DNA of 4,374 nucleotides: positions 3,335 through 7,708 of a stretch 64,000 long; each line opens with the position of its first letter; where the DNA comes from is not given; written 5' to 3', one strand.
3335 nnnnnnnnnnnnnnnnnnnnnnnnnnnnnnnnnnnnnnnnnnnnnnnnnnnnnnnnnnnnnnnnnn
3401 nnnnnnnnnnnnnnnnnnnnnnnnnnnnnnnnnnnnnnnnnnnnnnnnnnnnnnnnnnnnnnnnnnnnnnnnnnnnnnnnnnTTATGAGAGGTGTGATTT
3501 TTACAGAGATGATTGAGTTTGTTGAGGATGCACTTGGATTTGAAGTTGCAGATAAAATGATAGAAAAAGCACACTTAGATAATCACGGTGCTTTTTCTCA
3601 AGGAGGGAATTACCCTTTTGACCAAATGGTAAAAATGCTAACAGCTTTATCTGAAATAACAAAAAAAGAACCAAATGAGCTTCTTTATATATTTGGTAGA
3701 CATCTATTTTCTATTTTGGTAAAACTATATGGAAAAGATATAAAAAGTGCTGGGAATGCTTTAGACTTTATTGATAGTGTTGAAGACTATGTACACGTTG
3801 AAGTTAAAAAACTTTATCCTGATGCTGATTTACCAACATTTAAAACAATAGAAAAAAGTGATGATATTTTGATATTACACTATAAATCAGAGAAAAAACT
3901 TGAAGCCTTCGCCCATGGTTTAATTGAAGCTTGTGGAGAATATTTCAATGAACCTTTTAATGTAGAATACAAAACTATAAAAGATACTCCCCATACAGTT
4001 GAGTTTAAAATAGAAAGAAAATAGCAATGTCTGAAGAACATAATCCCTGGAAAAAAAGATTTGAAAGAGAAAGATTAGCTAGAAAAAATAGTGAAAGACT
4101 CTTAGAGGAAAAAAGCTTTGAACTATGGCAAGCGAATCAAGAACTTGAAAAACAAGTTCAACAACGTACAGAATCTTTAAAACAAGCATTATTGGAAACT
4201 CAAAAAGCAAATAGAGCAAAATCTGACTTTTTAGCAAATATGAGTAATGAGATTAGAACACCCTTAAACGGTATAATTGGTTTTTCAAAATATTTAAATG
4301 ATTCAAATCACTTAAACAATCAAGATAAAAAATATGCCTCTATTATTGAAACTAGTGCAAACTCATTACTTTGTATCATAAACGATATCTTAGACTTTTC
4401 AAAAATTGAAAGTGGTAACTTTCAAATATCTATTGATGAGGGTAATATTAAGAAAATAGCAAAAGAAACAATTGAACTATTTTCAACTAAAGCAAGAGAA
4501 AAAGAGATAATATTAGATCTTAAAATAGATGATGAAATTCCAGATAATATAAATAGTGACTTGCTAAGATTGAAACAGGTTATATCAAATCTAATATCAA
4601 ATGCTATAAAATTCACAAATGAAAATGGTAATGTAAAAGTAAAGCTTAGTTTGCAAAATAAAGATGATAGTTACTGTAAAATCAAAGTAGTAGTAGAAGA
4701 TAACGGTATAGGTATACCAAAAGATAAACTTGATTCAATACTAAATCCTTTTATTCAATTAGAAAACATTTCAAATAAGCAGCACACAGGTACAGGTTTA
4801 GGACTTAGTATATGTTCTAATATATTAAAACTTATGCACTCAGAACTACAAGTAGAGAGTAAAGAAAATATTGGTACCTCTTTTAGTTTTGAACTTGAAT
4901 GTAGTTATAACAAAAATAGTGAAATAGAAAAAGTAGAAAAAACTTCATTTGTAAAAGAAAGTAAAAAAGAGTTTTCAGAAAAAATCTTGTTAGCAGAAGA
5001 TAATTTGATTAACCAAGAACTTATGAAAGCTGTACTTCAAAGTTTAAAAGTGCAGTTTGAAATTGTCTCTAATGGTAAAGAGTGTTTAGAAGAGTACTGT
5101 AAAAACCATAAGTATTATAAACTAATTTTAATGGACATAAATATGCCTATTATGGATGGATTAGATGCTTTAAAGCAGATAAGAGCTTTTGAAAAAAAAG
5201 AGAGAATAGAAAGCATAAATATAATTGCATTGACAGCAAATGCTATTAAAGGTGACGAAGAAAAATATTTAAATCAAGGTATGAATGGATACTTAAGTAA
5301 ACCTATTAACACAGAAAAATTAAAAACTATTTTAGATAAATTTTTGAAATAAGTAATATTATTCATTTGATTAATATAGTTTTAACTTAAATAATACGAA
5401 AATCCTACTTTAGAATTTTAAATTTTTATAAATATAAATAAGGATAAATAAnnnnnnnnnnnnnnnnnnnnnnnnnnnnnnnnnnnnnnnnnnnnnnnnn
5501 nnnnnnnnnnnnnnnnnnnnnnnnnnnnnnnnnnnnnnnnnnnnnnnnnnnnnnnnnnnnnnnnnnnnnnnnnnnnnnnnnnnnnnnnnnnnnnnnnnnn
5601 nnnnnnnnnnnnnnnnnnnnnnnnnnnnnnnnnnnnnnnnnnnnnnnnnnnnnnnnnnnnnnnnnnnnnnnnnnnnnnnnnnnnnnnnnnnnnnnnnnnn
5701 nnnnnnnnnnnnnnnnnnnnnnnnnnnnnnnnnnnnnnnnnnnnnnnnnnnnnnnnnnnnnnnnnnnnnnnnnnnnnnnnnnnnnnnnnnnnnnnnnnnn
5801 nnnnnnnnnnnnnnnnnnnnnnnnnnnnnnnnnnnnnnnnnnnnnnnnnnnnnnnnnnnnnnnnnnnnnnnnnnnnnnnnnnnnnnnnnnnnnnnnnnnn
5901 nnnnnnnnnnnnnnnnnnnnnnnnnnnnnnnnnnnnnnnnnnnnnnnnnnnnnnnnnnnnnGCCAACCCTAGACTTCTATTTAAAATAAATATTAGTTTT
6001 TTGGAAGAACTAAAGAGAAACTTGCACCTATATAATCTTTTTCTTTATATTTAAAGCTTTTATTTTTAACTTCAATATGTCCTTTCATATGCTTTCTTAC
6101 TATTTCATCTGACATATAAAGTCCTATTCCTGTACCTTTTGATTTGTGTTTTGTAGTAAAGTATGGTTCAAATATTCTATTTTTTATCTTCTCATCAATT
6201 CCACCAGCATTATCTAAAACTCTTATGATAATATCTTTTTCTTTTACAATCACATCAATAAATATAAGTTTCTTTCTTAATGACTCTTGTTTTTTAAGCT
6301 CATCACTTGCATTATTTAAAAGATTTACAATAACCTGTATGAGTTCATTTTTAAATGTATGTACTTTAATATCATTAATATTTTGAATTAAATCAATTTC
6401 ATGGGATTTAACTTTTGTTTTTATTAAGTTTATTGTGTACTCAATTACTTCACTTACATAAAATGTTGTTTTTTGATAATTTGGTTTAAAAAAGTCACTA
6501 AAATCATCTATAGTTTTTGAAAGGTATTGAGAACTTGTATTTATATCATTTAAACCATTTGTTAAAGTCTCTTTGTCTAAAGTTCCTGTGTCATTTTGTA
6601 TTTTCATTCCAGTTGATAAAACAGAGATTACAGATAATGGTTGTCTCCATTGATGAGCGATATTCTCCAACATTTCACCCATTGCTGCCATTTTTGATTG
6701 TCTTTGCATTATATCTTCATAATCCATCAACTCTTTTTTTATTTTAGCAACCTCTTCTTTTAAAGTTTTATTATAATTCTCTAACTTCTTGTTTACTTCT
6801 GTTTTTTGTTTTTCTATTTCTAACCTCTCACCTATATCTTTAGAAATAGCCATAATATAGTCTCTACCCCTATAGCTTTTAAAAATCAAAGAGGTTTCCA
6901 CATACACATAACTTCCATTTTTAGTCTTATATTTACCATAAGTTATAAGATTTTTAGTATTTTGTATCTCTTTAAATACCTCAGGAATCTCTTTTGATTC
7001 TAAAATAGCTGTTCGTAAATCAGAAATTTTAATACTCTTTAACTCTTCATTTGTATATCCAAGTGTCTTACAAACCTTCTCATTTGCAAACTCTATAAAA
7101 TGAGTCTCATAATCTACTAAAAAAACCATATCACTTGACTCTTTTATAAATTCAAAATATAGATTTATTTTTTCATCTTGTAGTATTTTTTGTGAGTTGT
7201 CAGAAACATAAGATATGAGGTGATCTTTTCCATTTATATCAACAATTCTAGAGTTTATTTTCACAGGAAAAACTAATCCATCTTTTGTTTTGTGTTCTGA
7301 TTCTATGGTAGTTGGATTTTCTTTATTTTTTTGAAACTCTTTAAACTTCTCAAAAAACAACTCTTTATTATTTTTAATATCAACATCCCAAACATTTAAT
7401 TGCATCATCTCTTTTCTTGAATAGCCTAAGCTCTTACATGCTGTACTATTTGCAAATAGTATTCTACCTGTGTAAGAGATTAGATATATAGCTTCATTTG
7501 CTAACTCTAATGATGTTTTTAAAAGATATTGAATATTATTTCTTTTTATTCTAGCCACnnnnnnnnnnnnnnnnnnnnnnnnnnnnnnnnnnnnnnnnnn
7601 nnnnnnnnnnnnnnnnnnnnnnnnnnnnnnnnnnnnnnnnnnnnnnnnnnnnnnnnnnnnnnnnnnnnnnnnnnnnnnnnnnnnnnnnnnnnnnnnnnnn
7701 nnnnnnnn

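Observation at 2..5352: H-NOX operon combining a c-heme hybrid kinase, H-NOX, a second kinase and an HD-GYP phosphodiesterase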

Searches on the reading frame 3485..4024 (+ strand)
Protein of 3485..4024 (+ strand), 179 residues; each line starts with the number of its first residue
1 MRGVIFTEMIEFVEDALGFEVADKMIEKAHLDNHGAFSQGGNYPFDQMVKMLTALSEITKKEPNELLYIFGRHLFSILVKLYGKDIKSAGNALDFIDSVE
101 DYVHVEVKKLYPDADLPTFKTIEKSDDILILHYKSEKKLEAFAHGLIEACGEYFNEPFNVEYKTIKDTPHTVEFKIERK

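Call 3: search_protein_families(library=pfam, proteins=[window:3485-4024:+], max_evalue=0.01)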
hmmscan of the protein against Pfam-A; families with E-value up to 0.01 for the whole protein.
window:3485-4024:+ (179 aa): 1 family
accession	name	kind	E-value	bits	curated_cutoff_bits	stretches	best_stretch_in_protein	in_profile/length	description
PF07700.20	HNOB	-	3.9e-38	131.4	25.5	1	3-161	2-162/163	Haem-NO-binding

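Call 4: search_protein_families(library=ncbifam, proteins=[window:3485-4024:+], max_evalue=0.01)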
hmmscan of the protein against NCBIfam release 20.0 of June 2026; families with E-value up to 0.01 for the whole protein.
window:3485-4024:+ (179 aa): 0 families

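Call 8: search_solved_structures(query=window:3485-4024:+, max_evalue=0.01, show_alignments=3)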
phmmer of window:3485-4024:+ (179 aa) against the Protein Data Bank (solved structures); distinct sequences matched with E-value up to 0.01: 29.
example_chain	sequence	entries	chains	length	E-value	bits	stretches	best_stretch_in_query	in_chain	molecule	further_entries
6bde_A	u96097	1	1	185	3.3e-34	121.4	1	1-177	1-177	2,4-dihydroxyhept-2-ene-1,7-dioic acid aldolase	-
6ocv_A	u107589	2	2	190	1e-33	119.8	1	1-175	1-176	Heme NO binding domain protein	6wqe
6bdd_A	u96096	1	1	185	2.4e-33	118.6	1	1-177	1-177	2,4-dihydroxyhept-2-ene-1,7-dioic acid aldolase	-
2kii_A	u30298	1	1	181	1.5e-09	41.1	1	1-167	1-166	Putative uncharacterized protein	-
4u9b_A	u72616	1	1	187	1.6e-09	41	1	1-167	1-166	NO-binding heme-dependent sensor protein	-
4u99_A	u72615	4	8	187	7.9e-09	38.8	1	1-166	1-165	NO-binding heme-dependent sensor protein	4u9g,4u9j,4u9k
2kil_A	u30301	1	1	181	3.8e-08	36.6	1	1-167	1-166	Putative uncharacterized protein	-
4iah_A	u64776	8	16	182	4.6e-08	36.3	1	15-168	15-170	Alr2278 protein | H-NOX domain protein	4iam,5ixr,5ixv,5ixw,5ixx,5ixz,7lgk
4iae_A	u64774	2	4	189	5.1e-08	36.1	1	15-168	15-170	Alr2278 protein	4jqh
2o09_A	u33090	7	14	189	7.9e-08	35.5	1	15-168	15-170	Alr2278 protein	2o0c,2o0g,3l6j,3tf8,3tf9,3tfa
6mx5_A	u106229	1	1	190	8e-08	35.5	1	15-168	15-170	Alr2278 protein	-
5mnw_A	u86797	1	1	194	2.9e-07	33.7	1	17-165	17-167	Guanylate cyclase soluble subunit beta-1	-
4fdk_A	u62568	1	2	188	4e-07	33.2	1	1-162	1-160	Methyl-accepting chemotaxis protein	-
3tff_A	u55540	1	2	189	5.2e-07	32.9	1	15-168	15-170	Alr2278 protein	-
3tfd_A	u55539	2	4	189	5.4e-07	32.8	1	15-168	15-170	Alr2278 protein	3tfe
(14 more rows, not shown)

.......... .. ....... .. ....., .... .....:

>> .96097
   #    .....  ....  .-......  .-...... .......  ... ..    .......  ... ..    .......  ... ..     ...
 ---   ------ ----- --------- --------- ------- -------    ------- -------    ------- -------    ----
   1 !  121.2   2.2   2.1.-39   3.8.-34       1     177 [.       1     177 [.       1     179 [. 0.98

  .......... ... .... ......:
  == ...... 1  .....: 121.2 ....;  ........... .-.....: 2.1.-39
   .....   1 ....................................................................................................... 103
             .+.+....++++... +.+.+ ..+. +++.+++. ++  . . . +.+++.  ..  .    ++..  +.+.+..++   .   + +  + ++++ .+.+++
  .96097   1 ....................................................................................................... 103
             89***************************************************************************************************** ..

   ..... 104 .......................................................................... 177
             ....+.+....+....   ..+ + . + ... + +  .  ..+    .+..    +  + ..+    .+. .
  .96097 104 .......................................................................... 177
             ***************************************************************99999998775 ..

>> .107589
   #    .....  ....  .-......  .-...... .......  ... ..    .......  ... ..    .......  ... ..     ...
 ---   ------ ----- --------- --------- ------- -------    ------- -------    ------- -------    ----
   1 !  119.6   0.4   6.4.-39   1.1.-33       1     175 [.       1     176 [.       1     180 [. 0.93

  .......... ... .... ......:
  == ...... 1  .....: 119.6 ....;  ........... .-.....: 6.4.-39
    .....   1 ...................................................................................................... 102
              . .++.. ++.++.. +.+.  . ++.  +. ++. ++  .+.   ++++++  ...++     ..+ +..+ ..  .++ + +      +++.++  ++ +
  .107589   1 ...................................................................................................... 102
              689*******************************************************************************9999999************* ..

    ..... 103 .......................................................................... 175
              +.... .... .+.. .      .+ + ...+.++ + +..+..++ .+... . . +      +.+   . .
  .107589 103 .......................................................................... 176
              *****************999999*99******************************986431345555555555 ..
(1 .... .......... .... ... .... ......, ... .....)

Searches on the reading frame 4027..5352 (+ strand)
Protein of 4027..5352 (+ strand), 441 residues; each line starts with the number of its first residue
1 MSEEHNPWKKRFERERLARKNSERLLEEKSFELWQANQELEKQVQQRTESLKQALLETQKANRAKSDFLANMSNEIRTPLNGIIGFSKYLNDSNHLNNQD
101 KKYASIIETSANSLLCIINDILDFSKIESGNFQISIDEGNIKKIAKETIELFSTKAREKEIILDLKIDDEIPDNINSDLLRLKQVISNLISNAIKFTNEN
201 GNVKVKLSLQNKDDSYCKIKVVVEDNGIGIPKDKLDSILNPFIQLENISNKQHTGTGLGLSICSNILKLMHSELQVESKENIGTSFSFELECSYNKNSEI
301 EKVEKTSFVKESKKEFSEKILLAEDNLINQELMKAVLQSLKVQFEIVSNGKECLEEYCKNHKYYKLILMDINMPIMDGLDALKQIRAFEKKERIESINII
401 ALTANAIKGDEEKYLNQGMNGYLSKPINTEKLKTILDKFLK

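Call 3: search_protein_families(library=pfam, proteins=[window:4027-5352:+], max_evalue=0.01)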
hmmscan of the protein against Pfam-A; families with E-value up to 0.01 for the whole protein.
window:4027-5352:+ (441 aa): 4 families
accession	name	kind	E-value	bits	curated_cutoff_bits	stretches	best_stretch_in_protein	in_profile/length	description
PF02518.31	HATPase_c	-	3.7e-27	95.4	26.4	1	178-291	2-108/111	Histidine kinase-, DNA gyrase B-, and HSP90-like ATPase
PF00072.30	Response_reg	-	2.7e-23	82.7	30.2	1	320-436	1-110/111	Response regulator receiver domain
PF00512.31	HisKA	-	1.1e-18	67.5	26.9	1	64-130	1-66/66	His Kinase A (phospho-acceptor) domain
PF13589.12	HATPase_c_3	-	1.3e-05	25.7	25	1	182-303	3-119/137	Histidine kinase-, DNA gyrase B-, and HSP90-like ATPase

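Call 4: search_protein_families(library=ncbifam, proteins=[window:4027-5352:+], max_evalue=0.01)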
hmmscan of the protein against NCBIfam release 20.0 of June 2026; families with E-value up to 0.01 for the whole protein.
window:4027-5352:+ (441 aa): 138 families (the best 25 are shown)
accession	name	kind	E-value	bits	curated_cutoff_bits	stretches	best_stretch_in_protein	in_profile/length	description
TIGR02956.1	TMAO_torS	equivalog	2.9e-106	356.6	676.5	1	17-440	420-820/967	TMAO reductase system sensor histidine kinase/response regulator TorS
NF008318.0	PRK11107.1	equivalog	1.8e-100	337.4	890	2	51-307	279-533/920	two-component sensor histidine kinase BarA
NF041947.1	LuxQ_Vibrio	equivalog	1.8e-85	287.5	1200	1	52-439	459-838/843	quorum-sensing autoinducer 2 sensor kinase/phosphatase LuxQ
NF011874.0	PRK15347.1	equivalog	6.9e-84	282.5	852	2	37-291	370-613/921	two component system sensor kinase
NF038297.2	hybrid_HK_HrmK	equivalog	8.5e-83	279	725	1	26-439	194-607/607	hybrid histidine kinase/response regulator HrmK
NF008302.0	PRK11091.1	equivalog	4.3e-80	269.9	838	1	55-440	273-643/779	aerobic respiration two-component sensor histidine kinase ArcB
NF008099.0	PRK10841.1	equivalog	4.6e-70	236.5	920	2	48-301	453-699/949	two-component system sensor histidine kinase RcsC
NF045901.1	HisKinLetSLeg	equivalog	4e-68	230.3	1650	2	56-308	281-534/906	two-component system sensor histidine kinase LetS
NF008543.0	PRK11466.1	equivalog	5.2e-67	226.4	982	1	34-440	406-798/914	TMAO reductase system sensor histidine kinase/response regulator TorS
NF007420.1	PRK09959.1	equivalog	2.7e-59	200.8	1995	1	59-438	706-1072/1197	acid-sensing system histidine kinase EvgS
NF046044.1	PnpS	equivalog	7.6e-54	183.2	400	1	48-290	153-389/390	two-component system histidine kinase PnpS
NF041832.1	near_NosP_CTERM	subfamily_domain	1e-47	163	400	1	60-439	2-369/370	NahK/ErcS family hybrid sensor histidine kinase/response regulator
NF047874.1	MASE3_PAS_HK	subfamily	5.4e-46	157.6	560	1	45-317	378-652/655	MASE3 domain-containing sensor histidine kinase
NF047465.1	hybrid_HK_LvrA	exception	6.9e-46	156.7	1200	1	33-439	167-583/819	hybrid histidine kinase/response regulator LvrA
TIGR02966.1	phoR_proteo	equivalog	2e-45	155.2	334.2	1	53-289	102-332/333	phosphate regulon sensor histidine kinase PhoR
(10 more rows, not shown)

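Call 30: find_homologous_proteins(query=window:4027-5349:+, max_evalue=1e-30)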
Query window:4027-5349:+ (441 aa): 7994 proteins with E <= 1e-30 among 8000 candidates; the best 120 are listed.
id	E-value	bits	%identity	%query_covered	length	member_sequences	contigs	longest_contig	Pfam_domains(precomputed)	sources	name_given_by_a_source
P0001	1.0e-275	932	100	100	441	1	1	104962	PF02518.32,PF00512.32,PF13589.13,PF00072.31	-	-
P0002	8.6e-238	807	87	100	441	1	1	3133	PF02518.32,PF00512.32,PF00072.31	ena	-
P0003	2.5e-147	509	57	100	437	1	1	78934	PF02518.32,PF00512.32,PF00072.31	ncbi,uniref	ncbi:ATP-binding protein [Halarcobacter sp.]|uniref:ATP-binding protein n=1 Tax=Halarcobacter sp. Ta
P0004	1.0e-146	507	57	100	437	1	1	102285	PF02518.32,PF00512.32,PF00072.31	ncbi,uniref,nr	ncbi:hypothetical protein CRV03_12355 [Arcobacter sp. F155]|uniref:ATP-binding protein n=1 Tax=Arcob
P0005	8.2e-146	504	56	100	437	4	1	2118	PF02518.32,PF00512.32,PF00072.31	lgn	-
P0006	9.7e-146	504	57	100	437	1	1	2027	PF02518.32,PF00512.32,PF00072.31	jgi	-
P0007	2.2e-145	503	59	100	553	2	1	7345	PF02518.32,PF00512.32,PF00072.31,PF01627.29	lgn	-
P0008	1.3e-144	501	57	100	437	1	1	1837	PF02518.32,PF00512.32,PF00072.31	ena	-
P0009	9.7e-144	498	57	100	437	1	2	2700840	PF02518.32,PF00512.32,PF00072.31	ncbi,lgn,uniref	ncbi:MAG: ATP-binding protein [Halarcobacter ebronensis]|uniref:ATP-binding protein n=1 Tax=Halarcob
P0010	1.2e-142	494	58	100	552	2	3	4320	PF02518.32,PF00512.32,PF00072.31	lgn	-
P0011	3.4e-142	493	56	100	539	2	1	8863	PF02518.32,PF00512.32,PF00072.31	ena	-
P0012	1.6e-141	490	58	100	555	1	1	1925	PF02518.32,PF00512.32,PF00072.31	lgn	-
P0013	5.4e-141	489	57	100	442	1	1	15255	PF02518.32,PF00512.32,PF00072.31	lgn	-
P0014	7.4e-141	488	57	100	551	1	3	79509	PF02518.32,PF00512.32,PF00072.31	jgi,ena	-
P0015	8.4e-141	488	57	100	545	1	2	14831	PF02518.32,PF00512.32,PF00072.31,PF01627.29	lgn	-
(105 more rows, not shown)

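Call 72: find_encoding_contigs(protein=P0002, flank=3000, max_places=1)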
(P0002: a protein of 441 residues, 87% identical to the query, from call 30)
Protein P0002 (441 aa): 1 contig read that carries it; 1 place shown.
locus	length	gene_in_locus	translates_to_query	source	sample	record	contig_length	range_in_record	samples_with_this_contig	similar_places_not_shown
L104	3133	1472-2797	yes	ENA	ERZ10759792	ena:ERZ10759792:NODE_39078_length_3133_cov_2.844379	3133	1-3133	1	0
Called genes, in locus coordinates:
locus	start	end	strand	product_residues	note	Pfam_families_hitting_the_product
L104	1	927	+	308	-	?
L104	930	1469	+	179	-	PF07700:HNOB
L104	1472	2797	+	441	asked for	PF00512:HisKA, PF02518:HATPase_c, PF00072:Response_reg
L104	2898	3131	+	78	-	?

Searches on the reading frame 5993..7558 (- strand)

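Call 3: search_protein_families(library=pfam, proteins=[window:5993-7558:-], max_evalue=0.01)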
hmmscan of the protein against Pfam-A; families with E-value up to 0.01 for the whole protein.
window:5993-7558:- (521 aa): 6 families
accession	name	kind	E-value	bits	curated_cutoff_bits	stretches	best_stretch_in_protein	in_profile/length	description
PF13426.13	PAS_9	-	2.4e-19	69.9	27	2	23-117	3-94/103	PAS domain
PF02518.31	HATPase_c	-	6e-17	62.5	26.4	1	405-520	5-109/111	Histidine kinase-, DNA gyrase B-, and HSP90-like ATPase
PF00989.32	PAS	-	5.4e-13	49.4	22.6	2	15-103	5-93/113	PAS fold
PF08447.18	PAS_3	-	7.9e-10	39.3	25.6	1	157-224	3-72/89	PAS fold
PF13188.13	PAS_8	-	1.8e-09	37.6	21.8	2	13-56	3-45/65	PAS domain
PF00512.31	HisKA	-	4.5e-07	30.3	26.9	1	293-359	2-63/66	His Kinase A (phospho-acceptor) domain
